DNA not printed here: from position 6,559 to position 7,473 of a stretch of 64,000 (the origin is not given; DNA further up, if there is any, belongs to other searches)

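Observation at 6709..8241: Giant type IV pilin-like protein carrying a LamG-like lectin domain, with the same C-terminal module reused on a cell-wall-anchored paralogue 49 kb away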

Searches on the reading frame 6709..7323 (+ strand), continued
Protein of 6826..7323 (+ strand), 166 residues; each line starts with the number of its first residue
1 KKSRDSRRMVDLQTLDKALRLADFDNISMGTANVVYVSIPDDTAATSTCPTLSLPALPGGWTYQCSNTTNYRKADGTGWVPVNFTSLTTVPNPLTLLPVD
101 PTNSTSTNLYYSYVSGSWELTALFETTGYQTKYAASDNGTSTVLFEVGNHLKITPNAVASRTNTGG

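Call 82: search_protein_families(library=pfam, proteins=[L148:6904-8577:+, L148:10270-11271:+, L148:11297-11815:+, L148:11823-12266:+, L148:12266-13150:+, L148:13017-14519:+, L148:5978-6769:-, L138:2954-4705:+, L138:5035-6009:+, L138:1436-2785:-], max_evalue=0.001)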
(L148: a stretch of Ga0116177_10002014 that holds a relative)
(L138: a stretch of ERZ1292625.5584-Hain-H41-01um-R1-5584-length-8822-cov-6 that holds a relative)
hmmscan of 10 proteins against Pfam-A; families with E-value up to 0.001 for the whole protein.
L148:6904-8577:+ (558 aa): 4 families
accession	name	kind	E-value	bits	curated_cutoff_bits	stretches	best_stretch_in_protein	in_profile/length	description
PF00437.27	T2SSE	-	1.1e-121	406.4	24.9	1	160-549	5-369/370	Type II/IV secretion system protein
PF05157.20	MshEN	-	6.7e-05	23.2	23.1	1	33-111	2-79/90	MshEN domain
PF25199.1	nSTAND_NTPase5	-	0.00031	21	34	0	294-341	38-86/145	Novel STAND NTPase 5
PF20720.3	nSTAND3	-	0.00086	19.5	27.2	0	297-336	17-56/155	Novel STAND NTPase 3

L148:10270-11271:+ (334 aa): 7 families
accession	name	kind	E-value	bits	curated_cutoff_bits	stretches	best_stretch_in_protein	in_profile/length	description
PF05496.18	RuvB_N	-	1e-70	237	27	1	20-178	1-159/159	Holliday junction DNA helicase RuvB P-loop domain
PF17864.7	AAA_lid_4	-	6.3e-25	87.2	27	1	181-254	1-74/74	RuvB AAA lid domain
PF05491.19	RuvB_C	-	4.2e-21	75.1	24.7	1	255-326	1-72/72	RuvB C-terminal winged helix domain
PF00004.35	AAA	-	4.6e-17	63.1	21.2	1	55-179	1-130/131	ATPase family associated with various cellular activities (AAA)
PF07728.20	AAA_5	-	2.8e-08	34.3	22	1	54-172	1-139/139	AAA domain (dynein-related subfamily)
PF06068.19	TIP49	-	0.0001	22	23.8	1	14-79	11-79/347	TIP49 P-loop domain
PF13173.12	AAA_14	-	0.00094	19.6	27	0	55-136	5-95/129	AAA domain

L148:11297-11815:+ (173 aa): 0 families

L148:11823-12266:+ (148 aa): 1 family
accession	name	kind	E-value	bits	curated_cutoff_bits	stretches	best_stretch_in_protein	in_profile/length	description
PF02367.23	TsaE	-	4.5e-31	107.9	26.6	1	6-139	2-124/128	Threonylcarbamoyl adenosine biosynthesis protein TsaE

L148:12266-13150:+ (295 aa): 2 families
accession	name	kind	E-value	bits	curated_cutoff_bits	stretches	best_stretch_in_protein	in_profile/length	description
PF02739.22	5_3_exonuc_N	-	2.3e-51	174.2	34.3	1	3-171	1-164/164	5'-3' exonuclease, N-terminal resolvase-like domain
PF01367.25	5_3_exonuc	-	7.1e-28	97.4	40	1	172-263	1-95/97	5'-3' exonuclease, C-terminal SAM fold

L148:13017-14519:+ (501 aa): 7 families
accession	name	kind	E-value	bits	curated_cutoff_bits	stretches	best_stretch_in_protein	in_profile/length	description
PF02518.31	HATPase_c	-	1.6e-28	99.8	26.4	1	376-487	2-109/111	Histidine kinase-, DNA gyrase B-, and HSP90-like ATPase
PF00512.31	HisKA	-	3.4e-11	43.5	26.9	1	263-328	2-66/66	His Kinase A (phospho-acceptor) domain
PF00989.32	PAS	-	5.5e-07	30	22.6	1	136-253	2-113/113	PAS fold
PF13188.13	PAS_8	-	3.6e-05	23.9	21.8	1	135-186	1-49/65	PAS domain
PF13426.13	PAS_9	-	0.00027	21.6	27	0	146-194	2-50/103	PAS domain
PF08448.16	PAS_4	-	0.00072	20.2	23.1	0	144-181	4-41/110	PAS fold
PF13589.12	HATPase_c_3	-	0.00076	20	25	0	381-455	4-77/137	Histidine kinase-, DNA gyrase B-, and HSP90-like ATPase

L148:5978-6769:- (263 aa): 0 families

L138:2954-4705:+ (584 aa): 2 families
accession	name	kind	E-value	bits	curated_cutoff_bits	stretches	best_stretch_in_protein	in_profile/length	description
PF00437.27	T2SSE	-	2.4e-117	392.2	24.9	1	172-543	11-356/370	Type II/IV secretion system protein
PF05157.20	MshEN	-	0.00085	19.7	23.1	0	38-95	2-59/90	MshEN domain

L138:5035-6009:+ (325 aa): 10 families
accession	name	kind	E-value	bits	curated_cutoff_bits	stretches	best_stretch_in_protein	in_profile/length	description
PF05496.18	RuvB_N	-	2e-67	226.3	27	1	18-176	1-159/159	Holliday junction DNA helicase RuvB P-loop domain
PF05491.19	RuvB_C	-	1e-22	80.3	24.7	1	253-323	1-71/72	RuvB C-terminal winged helix domain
PF00004.35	AAA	-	5.9e-21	75.7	21.2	1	53-177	1-130/131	ATPase family associated with various cellular activities (AAA)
PF17864.7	AAA_lid_4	-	1.2e-20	73.5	27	1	179-252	1-74/74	RuvB AAA lid domain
PF07728.20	AAA_5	-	1.7e-08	35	22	1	52-170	1-139/139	AAA domain (dynein-related subfamily)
PF13401.12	AAA_22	-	6.3e-06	27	27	0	52-99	7-58/130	AAA domain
PF06068.19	TIP49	-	4.1e-05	23.4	23.8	1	25-79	25-79/347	TIP49 P-loop domain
PF01078.27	Mg_chelatase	-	0.00022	21.1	20.3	0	23-70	2-42/207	Magnesium chelatase, subunit ChlI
PF00493.29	MCM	-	0.00058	19.5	23.3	0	3-98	4-104/224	MCM P-loop domain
PF00910.28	RNA_helicase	-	0.00069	20.5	21.5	0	54-132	2-82/105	RNA helicase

L138:1436-2785:- (449 aa): 7 families
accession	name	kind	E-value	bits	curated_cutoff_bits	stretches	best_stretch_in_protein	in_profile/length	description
PF00308.24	Bac_DnaA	-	4.5e-66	222.5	23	1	111-272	1-161/162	Bacterial DnaA ATPAse domain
PF08299.17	Bac_DnaA_C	-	2.2e-23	82.5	31.5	1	357-424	2-69/69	Bacterial dnaA protein helix-turn-helix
PF11638.13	DnaA_N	-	8.6e-12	45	24.6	1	4-66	2-64/65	DnaA N-terminal domain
PF01695.23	IstB_IS21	-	3.6e-11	43.5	24.1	1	132-248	81-192/238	IstB-like ATP binding protein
PF00004.35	AAA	-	2.8e-06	28.3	21.2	1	149-266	3-123/131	ATPase family associated with various cellular activities (AAA)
PF08281.18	Sigma70_r4_2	-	0.0007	19.6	25.7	0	385-411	12-38/54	Sigma-70, region 4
PF01637.24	ATPase_2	-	0.00096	19.5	33.2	0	143-255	19-123/225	ATPase domain predominantly from Archaea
